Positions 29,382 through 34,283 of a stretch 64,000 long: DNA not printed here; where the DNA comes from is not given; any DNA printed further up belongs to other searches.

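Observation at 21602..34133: Three tandem giant genes (Mrr-like nuclease, STAND/NACHT NTPase, HEAT repeats) are essentially the only cargo of a tRNA-Thr island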

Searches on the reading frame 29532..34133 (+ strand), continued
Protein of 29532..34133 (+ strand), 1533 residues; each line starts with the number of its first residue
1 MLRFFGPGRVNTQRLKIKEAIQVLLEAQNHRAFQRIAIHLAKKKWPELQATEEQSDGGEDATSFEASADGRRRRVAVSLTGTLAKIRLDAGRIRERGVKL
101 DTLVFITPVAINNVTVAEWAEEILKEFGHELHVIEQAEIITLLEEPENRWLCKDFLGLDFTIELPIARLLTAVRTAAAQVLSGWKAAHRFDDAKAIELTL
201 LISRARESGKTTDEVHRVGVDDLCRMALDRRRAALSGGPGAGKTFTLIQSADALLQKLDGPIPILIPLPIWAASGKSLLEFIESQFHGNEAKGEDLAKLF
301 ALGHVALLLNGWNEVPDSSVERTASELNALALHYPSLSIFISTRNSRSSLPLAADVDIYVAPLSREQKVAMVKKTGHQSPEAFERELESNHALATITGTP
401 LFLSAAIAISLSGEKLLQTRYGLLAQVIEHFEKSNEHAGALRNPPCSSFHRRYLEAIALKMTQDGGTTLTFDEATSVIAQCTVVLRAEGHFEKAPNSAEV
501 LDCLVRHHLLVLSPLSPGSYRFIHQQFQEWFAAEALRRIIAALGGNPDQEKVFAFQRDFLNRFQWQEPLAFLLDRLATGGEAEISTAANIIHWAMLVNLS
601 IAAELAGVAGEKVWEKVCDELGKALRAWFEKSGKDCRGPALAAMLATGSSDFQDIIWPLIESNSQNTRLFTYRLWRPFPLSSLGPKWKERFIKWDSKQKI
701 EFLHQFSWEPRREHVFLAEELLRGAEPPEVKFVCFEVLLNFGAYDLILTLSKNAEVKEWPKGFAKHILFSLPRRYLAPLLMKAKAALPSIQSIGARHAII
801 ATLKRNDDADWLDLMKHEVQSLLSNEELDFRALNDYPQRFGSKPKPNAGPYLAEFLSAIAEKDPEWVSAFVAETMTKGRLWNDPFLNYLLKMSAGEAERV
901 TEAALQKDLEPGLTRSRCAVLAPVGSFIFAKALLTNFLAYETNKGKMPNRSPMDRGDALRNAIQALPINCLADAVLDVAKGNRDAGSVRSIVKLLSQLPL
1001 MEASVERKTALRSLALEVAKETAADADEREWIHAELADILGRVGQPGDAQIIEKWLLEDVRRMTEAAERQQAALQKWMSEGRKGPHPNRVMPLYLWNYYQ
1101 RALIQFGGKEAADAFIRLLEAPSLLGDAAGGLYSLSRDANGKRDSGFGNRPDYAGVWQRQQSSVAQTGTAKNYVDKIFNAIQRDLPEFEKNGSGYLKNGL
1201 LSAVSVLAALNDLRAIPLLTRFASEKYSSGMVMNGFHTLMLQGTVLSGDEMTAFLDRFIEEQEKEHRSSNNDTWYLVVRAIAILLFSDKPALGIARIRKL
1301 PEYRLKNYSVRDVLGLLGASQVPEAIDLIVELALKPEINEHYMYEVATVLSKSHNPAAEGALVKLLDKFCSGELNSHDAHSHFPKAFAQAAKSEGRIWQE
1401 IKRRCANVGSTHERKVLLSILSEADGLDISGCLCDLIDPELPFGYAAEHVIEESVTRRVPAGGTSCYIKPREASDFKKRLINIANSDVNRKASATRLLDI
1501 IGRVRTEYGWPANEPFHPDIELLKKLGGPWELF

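Call 83: search_protein_families(library=padloc, proteins=[P0001, P0017], max_evalue=0.001)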
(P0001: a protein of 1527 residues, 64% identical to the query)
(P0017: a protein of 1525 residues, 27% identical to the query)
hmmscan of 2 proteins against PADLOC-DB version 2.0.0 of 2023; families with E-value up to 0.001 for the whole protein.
P0001 (1527 aa): 0 families

P0017 (1525 aa): 1 family
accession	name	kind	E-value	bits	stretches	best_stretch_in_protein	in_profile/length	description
PDLC04140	mad8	-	5.6e-05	20.8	1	216-264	24-58/314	mads_8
